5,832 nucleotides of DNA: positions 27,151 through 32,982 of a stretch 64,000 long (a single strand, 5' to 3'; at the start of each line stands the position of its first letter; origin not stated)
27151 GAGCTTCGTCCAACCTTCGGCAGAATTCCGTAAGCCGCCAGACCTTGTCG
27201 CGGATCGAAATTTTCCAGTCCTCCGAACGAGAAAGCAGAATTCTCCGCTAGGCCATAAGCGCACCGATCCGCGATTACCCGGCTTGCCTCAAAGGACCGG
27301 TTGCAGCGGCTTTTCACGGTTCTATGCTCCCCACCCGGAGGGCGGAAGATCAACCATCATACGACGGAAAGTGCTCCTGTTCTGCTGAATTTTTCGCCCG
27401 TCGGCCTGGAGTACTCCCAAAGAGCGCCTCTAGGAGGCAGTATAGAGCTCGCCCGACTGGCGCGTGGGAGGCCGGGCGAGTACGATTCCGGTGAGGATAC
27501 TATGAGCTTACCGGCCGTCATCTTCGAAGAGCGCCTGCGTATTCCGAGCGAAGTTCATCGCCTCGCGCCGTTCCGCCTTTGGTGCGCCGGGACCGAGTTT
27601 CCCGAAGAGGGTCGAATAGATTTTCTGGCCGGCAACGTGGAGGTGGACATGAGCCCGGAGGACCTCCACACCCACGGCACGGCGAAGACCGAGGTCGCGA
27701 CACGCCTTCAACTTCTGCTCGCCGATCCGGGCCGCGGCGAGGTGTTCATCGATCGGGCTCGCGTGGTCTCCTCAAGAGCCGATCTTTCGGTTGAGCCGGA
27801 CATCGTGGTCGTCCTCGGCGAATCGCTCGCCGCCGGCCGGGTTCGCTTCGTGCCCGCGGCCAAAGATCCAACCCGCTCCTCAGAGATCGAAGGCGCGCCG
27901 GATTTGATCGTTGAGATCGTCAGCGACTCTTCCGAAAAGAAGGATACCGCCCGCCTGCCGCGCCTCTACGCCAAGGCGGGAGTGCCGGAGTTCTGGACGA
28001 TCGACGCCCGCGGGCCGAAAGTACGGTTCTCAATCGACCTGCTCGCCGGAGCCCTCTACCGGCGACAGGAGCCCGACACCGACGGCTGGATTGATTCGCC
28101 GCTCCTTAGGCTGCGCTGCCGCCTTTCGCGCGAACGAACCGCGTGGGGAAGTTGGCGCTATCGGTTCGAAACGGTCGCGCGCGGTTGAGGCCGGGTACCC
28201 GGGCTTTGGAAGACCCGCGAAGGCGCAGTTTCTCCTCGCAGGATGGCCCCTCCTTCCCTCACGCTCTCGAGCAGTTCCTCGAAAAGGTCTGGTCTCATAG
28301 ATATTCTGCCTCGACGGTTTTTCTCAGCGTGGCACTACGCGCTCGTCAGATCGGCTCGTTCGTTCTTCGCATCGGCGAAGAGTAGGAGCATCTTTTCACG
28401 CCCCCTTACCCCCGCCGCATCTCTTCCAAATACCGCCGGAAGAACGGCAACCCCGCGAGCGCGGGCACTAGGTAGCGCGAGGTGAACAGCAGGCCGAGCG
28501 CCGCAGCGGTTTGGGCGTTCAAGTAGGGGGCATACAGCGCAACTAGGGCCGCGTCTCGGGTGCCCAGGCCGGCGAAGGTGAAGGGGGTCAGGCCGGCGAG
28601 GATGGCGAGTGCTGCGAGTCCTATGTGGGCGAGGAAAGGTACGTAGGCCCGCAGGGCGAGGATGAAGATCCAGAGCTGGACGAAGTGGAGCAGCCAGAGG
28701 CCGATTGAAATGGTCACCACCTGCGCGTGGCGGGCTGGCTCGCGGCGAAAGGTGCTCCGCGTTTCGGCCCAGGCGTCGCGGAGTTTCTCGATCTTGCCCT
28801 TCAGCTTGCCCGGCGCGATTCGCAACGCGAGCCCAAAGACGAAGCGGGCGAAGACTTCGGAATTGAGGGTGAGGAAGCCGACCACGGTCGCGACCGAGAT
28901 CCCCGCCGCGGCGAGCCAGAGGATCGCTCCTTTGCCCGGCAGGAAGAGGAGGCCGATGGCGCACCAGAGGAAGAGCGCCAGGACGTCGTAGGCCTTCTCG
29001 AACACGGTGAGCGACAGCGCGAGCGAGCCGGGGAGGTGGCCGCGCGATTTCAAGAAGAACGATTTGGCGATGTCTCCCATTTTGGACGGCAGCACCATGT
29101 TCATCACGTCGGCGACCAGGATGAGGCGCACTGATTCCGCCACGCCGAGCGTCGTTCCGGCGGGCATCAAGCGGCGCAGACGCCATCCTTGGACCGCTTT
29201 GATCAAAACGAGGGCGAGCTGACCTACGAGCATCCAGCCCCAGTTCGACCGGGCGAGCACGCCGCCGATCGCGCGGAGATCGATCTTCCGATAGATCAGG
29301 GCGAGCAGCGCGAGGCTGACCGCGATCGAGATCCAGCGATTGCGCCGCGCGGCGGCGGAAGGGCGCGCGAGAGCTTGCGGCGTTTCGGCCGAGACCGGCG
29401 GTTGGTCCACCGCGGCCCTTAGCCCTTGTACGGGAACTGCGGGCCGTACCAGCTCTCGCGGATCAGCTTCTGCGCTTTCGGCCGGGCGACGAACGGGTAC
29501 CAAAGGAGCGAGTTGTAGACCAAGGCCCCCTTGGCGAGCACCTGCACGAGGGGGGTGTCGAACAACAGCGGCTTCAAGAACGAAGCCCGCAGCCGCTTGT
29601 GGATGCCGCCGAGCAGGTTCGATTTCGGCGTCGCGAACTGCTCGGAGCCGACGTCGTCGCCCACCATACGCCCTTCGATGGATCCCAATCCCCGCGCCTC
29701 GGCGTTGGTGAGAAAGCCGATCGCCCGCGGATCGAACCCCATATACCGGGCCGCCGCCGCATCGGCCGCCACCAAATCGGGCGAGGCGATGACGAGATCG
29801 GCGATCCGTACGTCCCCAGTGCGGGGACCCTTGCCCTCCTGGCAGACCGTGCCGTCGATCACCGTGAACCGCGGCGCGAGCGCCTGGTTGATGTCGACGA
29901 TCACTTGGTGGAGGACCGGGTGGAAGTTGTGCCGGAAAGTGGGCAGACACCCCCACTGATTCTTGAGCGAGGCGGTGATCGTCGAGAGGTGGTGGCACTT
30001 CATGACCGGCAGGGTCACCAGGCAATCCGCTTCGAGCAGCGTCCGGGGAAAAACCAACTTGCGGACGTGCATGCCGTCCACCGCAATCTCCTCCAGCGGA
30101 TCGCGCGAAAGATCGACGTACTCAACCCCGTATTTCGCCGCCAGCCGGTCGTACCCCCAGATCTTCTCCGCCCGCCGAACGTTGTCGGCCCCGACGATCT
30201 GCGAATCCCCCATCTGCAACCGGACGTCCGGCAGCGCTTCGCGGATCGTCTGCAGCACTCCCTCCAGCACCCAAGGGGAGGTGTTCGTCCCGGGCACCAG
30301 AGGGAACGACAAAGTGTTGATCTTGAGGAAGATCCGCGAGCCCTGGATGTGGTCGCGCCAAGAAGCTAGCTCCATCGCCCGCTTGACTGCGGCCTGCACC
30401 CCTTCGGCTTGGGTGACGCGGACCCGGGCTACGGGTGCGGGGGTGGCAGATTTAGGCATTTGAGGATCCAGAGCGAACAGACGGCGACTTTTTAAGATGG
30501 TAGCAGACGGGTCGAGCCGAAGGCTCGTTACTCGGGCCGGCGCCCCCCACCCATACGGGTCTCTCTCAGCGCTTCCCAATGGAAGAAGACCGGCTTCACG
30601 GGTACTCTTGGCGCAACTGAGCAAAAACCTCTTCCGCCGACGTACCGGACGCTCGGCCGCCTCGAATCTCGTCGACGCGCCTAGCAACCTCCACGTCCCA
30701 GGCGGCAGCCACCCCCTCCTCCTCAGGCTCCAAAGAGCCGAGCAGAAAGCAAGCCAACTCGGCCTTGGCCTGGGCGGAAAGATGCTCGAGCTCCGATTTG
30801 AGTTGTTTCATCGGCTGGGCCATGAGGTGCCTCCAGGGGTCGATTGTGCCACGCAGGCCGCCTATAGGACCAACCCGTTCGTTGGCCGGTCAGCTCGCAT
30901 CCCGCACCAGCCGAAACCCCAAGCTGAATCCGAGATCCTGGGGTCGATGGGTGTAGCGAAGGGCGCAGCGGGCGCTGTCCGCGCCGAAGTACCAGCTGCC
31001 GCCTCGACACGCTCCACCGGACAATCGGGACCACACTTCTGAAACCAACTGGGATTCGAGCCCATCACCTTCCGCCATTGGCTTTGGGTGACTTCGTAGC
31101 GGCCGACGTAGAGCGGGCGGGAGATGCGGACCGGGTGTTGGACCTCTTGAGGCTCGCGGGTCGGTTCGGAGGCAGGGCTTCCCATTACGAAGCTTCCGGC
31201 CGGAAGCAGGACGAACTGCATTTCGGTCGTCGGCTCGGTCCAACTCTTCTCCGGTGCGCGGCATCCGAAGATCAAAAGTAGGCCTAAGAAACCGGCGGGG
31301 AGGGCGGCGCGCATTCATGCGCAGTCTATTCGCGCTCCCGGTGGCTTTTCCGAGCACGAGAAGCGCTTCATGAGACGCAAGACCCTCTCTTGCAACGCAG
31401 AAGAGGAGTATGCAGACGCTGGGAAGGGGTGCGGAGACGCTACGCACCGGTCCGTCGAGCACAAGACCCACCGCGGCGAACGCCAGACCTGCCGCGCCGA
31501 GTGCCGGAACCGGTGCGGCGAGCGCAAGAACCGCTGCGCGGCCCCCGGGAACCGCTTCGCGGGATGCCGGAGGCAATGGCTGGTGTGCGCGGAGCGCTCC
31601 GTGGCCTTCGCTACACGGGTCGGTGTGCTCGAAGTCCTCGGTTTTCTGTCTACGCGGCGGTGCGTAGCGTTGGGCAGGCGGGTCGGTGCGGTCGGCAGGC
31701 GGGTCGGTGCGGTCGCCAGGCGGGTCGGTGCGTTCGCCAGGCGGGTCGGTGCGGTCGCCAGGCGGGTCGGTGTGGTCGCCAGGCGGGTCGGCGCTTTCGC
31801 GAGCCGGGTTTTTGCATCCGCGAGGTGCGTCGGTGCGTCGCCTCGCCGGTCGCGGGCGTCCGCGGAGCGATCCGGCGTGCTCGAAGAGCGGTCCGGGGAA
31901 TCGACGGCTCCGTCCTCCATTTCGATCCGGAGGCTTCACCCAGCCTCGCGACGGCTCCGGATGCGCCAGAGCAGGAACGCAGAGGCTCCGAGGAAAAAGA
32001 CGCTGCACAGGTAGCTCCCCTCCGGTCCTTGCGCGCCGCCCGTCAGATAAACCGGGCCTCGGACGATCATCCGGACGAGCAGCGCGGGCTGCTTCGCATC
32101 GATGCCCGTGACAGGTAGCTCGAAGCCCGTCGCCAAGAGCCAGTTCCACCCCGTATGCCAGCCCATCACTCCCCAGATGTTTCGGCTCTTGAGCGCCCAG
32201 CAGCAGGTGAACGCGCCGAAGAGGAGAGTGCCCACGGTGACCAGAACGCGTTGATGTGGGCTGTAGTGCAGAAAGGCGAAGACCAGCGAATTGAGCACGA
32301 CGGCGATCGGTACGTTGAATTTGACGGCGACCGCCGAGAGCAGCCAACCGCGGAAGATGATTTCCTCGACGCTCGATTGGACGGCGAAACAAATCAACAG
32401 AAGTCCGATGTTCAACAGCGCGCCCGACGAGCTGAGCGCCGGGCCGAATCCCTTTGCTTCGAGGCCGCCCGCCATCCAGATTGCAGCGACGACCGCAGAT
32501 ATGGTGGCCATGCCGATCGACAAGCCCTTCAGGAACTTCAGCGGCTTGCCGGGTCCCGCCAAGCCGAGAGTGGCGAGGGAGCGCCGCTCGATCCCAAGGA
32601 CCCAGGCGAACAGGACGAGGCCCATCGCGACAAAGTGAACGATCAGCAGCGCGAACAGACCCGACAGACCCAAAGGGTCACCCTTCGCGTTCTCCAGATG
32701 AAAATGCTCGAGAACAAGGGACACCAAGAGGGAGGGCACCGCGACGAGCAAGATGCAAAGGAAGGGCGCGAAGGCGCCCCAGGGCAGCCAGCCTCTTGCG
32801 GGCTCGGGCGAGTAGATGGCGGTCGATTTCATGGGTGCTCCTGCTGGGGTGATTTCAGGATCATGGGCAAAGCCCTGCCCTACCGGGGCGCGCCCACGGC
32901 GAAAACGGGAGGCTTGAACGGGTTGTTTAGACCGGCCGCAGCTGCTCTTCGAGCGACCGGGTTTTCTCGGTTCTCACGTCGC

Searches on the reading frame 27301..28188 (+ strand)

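Call 73: search_protein_families(library=pfam, proteins=[window:27301-28188:+], max_evalue=0.0001)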
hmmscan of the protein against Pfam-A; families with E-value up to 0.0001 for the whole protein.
window:27301-28188:+ (295 aa): 1 family
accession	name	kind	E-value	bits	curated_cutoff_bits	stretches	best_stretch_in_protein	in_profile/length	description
PF05685.18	Uma2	-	8.8e-23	81.1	27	1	92-268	5-163/172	Putative restriction endonuclease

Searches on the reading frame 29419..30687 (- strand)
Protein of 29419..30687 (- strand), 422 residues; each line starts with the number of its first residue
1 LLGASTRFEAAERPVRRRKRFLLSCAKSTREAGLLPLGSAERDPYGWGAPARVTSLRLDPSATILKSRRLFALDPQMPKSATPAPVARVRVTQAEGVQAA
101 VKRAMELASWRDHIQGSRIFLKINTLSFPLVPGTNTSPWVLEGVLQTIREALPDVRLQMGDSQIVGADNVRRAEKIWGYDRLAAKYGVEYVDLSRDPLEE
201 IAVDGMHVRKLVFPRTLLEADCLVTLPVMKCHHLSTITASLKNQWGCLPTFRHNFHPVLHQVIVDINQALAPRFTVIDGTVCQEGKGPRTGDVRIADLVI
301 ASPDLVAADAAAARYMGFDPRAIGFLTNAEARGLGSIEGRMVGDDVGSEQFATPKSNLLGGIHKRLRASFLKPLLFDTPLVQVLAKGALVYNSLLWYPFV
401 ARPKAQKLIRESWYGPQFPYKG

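Call 73: search_protein_families(library=pfam, proteins=[window:29419-30687:-], max_evalue=0.0001)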
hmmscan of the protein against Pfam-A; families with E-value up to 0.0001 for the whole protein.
window:29419-30687:- (422 aa): 1 family
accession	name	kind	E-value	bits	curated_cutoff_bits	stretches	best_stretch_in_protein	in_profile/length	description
PF04015.17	DUF362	-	8.9e-40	137.3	24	1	119-314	1-200/200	Domain of unknown function (DUF362)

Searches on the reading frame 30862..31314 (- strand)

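Call 73: search_protein_families(library=pfam, proteins=[window:30862-31314:-], max_evalue=0.0001)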
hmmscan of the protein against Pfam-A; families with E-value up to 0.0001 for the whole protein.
window:30862-31314:- (150 aa): 1 family
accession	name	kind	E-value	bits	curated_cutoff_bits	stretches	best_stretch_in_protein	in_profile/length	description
PF03781.23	FGE-sulfatase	-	9.6e-08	32.4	23.3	1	32-87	3-56/255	Sulfatase-modifying factor enzyme 1-like domain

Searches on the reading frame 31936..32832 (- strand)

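Call 73: search_protein_families(library=pfam, proteins=[window:31936-32832:-], max_evalue=0.0001)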
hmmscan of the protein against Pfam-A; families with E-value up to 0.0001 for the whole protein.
window:31936-32832:- (298 aa): 1 family
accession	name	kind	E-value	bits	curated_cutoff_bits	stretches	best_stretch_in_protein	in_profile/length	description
PF02517.21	Rce1-like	-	4.6e-15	56.1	22.4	1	142-232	5-93/93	Type II CAAX prenyl endopeptidase Rce1-like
